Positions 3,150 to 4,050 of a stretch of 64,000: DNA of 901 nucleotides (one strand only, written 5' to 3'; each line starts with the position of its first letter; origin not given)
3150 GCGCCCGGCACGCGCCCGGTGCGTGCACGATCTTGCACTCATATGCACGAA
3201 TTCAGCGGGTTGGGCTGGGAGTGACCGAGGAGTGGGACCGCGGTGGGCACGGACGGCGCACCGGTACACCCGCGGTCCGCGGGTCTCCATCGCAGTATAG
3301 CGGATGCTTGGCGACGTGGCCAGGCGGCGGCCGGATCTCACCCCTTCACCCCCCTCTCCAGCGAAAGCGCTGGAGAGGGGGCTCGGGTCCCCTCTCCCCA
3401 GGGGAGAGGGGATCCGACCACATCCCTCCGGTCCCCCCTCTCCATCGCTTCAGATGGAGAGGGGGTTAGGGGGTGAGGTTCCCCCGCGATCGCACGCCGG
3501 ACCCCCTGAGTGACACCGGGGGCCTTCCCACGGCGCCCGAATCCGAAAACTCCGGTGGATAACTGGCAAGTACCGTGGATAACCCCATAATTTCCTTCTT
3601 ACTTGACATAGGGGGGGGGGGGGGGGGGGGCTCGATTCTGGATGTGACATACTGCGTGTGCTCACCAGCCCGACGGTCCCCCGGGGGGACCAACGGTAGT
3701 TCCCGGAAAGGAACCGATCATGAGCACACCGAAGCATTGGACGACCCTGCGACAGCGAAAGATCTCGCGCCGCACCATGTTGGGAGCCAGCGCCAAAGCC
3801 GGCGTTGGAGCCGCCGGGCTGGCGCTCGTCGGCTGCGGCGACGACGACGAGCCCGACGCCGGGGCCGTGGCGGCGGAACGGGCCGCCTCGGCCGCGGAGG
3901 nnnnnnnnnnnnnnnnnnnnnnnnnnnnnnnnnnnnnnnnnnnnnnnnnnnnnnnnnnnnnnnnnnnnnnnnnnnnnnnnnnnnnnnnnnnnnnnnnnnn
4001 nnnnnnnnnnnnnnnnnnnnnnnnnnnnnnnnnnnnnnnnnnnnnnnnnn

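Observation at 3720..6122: Constant-stalk / variable-head Tat lipoproteins: low-complexity linker more conserved than the folded domain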

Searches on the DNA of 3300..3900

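Call 36: search_rna_families(source=window, start=3300, end=3900, threshold=evalue, max_evalue=1)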
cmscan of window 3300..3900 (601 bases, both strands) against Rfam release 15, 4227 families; matches with E-value up to 1: 24.
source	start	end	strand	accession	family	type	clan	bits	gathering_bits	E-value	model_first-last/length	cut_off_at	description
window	3333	3481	+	RF02000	MIR1846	Gene; miRNA;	-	34.6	77.5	4.8e-05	1-110/110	no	MIR1846 microRNA precursor family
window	3349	3466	-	RF03509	mir-4660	Gene; miRNA;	-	24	87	0.02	1-86/86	no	mir-4660 microRNA precursor family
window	3337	3477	-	RF03627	mir-9168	Gene; miRNA;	-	23.7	100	0.027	1-95/95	no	mir-9168 microRNA precursor family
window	3367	3434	+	RF02598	EBv-sisRNA-2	Gene;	-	23.4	41.8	0.42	1-76/76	no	Epstein-Barr virus stable intronic sequence RNA 2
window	3407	3486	+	RF03301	mir-3154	Gene; miRNA;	-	22.7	64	0.075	1-86/86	no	mir-3154 microRNA precursor family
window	3341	3388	+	RF04204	mir-3473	Gene; miRNA;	-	21.5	71.8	0.074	1-78/78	no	mir-3473 microRNA precursor family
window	3382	3418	+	RF03861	mir-4484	Gene; miRNA;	-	21.5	90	0.31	1-89/89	no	mir-4484 microRNA precursor family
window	3366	3449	-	RF00891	mir-671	Gene; miRNA;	-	21.1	65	0.58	1-84/84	no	mir-671 microRNA precursor family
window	3350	3381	-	RF03871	mir-5681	Gene; miRNA;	-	20.6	88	0.12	14-48/61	no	mir-5681 microRNA precursor family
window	3386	3411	-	RF02795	Pab91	Gene; snRNA; snoRNA; HACA-box;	-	20.6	71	0.29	1-57/57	no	Pab91 RNA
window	3363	3451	-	RF04279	mir-H20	Gene; miRNA;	CL00141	20.5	99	0.34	1-82/82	no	mir-H20 microRNA precursor family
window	3399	3444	-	RF00772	mir-328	Gene; miRNA;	-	20.5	70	0.69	1-75/75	no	mir-328 microRNA precursor family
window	3383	3417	-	RF03406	mir-3099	Gene; miRNA;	-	20.4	95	0.22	1-84/84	no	mir-3099 microRNA precursor family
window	3345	3468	-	RF02000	MIR1846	Gene; miRNA;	-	20.4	77.5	0.29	1-110/110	no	MIR1846 microRNA precursor family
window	3341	3388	-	RF04204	mir-3473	Gene; miRNA;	-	20.3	71.8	0.15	1-78/78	no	mir-3473 microRNA precursor family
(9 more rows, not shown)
